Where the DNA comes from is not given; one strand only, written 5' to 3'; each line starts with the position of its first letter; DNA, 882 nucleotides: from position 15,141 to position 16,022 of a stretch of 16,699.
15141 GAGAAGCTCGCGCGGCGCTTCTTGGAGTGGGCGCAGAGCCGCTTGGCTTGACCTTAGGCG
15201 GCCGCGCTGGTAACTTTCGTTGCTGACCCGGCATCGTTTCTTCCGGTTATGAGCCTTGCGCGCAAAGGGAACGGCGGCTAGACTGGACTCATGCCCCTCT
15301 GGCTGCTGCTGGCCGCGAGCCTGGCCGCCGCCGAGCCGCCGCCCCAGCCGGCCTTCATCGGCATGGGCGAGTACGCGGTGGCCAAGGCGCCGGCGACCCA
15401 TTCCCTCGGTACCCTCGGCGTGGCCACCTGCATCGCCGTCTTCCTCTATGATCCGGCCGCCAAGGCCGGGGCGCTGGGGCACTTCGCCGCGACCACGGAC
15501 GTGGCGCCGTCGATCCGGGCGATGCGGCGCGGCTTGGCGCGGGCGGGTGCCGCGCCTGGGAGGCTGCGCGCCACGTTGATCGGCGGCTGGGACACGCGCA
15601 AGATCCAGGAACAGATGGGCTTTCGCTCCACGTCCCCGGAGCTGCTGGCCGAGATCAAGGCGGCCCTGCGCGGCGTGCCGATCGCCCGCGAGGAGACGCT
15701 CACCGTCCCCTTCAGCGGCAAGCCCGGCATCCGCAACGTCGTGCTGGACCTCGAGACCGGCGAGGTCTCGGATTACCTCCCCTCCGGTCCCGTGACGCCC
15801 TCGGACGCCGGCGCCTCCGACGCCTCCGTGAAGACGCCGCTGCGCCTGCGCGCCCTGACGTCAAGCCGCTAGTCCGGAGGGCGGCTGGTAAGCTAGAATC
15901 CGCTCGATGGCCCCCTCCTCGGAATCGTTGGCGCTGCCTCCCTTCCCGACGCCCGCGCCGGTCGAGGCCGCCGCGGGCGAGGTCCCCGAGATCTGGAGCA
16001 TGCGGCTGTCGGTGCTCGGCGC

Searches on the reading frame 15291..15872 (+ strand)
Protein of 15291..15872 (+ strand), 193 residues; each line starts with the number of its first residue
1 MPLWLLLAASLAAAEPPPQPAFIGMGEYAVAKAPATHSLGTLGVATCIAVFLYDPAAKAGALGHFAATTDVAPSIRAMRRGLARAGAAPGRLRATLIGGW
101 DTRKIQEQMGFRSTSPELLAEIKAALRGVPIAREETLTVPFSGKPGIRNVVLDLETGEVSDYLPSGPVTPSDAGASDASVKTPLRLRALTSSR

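Call 9: search_protein_families(library=pfam, proteins=[window:15291-15872:+], max_evalue=0.01)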
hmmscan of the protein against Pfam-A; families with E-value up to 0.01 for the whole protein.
window:15291-15872:+ (193 aa): 1 family
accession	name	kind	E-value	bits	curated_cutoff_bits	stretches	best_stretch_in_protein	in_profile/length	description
PF14736.11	N_Asn_amidohyd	-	0.00043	20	24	1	23-111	14-97/270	Protein N-terminal asparagine amidohydrolase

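Call 12: find_encoding_contigs(protein=window:15291-15872:+, flank=10000, max_places=10)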
Protein window:15291-15872:+ (193 aa): 5 contigs read that carry it; 5 places shown.
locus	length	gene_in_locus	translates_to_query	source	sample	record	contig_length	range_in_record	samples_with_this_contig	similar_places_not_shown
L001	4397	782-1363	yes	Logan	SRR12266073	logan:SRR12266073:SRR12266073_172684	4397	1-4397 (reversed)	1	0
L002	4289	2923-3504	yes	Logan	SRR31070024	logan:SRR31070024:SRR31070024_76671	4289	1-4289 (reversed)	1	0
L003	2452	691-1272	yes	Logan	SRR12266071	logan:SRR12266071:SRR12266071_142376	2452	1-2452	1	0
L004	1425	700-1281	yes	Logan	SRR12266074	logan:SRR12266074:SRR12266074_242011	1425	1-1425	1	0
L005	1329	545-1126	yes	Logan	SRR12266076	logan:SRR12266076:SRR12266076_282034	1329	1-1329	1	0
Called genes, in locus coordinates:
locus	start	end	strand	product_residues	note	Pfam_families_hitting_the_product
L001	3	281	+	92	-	?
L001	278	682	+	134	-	PF05168:HEPN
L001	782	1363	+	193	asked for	-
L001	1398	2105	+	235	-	PF03006:HlyIII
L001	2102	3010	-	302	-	PF19459:DUF5996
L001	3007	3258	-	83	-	PF02148:zf-UBP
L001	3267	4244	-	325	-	PF10017:Methyltransf_33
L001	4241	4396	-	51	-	?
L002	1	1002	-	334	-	?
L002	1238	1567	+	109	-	-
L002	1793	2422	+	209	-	PF12802:MarR_2 (faint), PF01909:NTP_transf_2, PF18765:Polbeta (weak)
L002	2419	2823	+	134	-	PF05168:HEPN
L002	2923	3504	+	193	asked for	-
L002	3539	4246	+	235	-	PF03006:HlyIII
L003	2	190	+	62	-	?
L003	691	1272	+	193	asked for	-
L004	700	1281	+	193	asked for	-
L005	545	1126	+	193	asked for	-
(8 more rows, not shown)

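Call 17: search_protein_families(library=ncbifam, proteins=[window:15291-15872:+], max_evalue=0.01)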
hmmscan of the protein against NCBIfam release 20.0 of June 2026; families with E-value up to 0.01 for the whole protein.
window:15291-15872:+ (193 aa): 3 families
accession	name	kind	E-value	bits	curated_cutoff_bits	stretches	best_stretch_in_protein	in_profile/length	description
NF010018.0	PRK13495.1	equivalog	1.2e-06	28.8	243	1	22-65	5-46/159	chemoreceptor glutamine deamidase CheD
NF041119.1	CheD_Thtga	equivalog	1.9e-06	28.3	240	1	22-65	4-45/160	chemoreceptor glutamine deamidase/glutamate methylesterase CheD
NF041406.1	XopAK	subfamily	0.0008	18.9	150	1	23-119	38-135/173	XopAK family type III secretion system effector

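Call 43: find_homologous_proteins(query=window:15291-15872:+, max_evalue=1e-10)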
Query window:15291-15872:+ (193 aa): 4 proteins with E <= 1e-10 among 4066 candidates.
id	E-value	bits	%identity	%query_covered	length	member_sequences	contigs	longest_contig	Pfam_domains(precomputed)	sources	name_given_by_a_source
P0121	2.4e-117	407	100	100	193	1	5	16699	-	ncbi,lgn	-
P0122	1.5e-66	242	67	89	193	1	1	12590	-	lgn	-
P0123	1.3e-65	239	60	98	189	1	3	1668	-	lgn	-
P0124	2.6e-60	221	61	89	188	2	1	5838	-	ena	-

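Call 44: find_encoding_contigs(protein=P0122, flank=10000, max_places=3)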
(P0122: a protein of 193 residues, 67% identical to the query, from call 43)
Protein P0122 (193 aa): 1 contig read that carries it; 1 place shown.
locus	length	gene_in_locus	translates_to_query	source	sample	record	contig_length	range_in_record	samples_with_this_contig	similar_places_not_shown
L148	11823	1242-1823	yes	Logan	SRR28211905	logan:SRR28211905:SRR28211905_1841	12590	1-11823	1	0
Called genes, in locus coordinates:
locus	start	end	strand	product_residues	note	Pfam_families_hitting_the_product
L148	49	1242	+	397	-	PF00877:NLPC_P60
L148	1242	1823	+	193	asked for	-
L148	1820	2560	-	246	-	PF13677:MotB_plug, PF00691:OmpA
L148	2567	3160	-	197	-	PF00691:OmpA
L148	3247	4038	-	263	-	PF01618:MotA_ExbB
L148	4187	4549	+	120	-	PF00072:Response_reg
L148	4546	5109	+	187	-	-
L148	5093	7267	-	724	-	PF02743:dCache_1 (weak), PF00672:HAMP (weak), PF13188:PAS_8 (faint), PF00512:HisKA (weak), PF02518:HATPase_c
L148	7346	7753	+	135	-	PF00072:Response_reg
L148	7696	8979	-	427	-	PF07690:MFS_1, PF03092:BT1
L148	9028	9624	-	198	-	PF01965:DJ-1_PfpI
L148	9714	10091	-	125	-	PF01467:CTP_transf_like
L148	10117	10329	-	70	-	PF02416:TatA_B_E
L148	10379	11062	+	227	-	PF00034:Cytochrom_C, PF13442:Cytochrome_CBB3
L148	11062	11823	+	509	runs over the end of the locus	?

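Call 45: find_encoding_contigs(protein=P0124, flank=10000, max_places=3)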
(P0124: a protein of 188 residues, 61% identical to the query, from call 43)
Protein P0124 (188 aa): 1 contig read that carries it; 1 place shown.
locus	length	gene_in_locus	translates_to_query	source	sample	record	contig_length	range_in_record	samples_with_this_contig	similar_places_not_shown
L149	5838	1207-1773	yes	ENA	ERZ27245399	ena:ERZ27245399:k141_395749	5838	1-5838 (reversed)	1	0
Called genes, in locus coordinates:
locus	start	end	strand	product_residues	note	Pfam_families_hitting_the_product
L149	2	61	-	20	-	?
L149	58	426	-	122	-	PF16068:DUF4810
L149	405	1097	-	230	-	PF03783:CsgG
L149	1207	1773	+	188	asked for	-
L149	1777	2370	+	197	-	-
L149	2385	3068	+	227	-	PF03006:HlyIII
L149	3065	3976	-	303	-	PF19459:DUF5996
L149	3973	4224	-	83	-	PF02148:zf-UBP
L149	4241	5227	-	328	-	PF10017:Methyltransf_33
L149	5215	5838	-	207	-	?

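Call 88: search_protein_families(library=padloc, proteins=[window:15291-15872:+], max_evalue=0.001)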
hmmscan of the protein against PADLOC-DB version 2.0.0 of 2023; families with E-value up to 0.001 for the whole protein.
window:15291-15872:+ (193 aa): 0 families
